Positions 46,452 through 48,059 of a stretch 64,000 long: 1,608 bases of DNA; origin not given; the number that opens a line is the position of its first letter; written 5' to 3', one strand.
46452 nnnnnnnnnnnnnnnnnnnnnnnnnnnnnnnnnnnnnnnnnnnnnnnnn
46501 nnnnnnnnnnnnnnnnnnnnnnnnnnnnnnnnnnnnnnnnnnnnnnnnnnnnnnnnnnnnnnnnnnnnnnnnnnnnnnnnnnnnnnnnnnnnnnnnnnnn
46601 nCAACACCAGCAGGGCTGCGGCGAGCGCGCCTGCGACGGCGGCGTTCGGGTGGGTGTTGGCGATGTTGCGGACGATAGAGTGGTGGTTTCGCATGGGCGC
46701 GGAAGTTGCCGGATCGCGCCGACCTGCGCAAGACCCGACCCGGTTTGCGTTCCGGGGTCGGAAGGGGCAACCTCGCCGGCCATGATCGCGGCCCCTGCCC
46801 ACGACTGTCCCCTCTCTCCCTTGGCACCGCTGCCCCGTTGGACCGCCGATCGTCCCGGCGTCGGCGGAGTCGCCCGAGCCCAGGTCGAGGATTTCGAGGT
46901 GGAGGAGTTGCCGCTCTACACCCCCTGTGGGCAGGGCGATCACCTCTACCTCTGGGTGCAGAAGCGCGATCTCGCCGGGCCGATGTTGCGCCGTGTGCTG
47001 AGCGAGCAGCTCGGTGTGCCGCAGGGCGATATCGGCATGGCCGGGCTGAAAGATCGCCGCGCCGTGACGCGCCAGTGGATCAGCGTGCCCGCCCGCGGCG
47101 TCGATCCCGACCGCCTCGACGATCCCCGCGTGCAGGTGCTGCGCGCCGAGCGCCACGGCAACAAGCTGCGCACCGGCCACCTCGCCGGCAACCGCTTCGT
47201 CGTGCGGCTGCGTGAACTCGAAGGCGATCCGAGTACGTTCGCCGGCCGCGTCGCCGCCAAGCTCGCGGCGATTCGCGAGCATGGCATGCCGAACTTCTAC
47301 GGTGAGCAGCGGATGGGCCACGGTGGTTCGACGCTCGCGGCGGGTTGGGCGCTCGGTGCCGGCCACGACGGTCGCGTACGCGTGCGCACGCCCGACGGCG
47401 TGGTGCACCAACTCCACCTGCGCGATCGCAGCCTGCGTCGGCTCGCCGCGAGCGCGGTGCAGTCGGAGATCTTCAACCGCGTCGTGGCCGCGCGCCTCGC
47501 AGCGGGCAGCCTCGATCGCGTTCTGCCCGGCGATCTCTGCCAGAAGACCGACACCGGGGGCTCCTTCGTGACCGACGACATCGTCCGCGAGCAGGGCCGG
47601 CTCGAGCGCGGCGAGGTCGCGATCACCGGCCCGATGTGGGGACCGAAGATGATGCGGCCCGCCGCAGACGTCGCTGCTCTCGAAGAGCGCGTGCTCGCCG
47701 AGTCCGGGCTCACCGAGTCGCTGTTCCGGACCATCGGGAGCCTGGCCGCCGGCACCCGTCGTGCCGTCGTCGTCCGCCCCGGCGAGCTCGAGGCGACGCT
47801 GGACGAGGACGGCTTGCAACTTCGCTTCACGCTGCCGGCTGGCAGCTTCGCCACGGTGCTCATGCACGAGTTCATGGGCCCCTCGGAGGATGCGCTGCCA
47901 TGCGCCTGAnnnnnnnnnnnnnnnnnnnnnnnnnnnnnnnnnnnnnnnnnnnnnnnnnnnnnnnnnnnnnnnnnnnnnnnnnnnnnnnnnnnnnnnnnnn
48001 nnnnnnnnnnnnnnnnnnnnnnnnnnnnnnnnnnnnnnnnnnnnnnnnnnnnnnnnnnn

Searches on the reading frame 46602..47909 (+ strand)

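Call 52: search_protein_families(library=pfam, proteins=[window:46602-47909:+], max_evalue=0.001)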
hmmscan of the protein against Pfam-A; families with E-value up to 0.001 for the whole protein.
window:46602-47909:+ (435 aa): 1 family
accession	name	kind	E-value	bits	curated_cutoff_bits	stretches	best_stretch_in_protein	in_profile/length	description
PF01142.23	TruD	-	4.8e-73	246.8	27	2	80-240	7-172/412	tRNA pseudouridine synthase D (TruD)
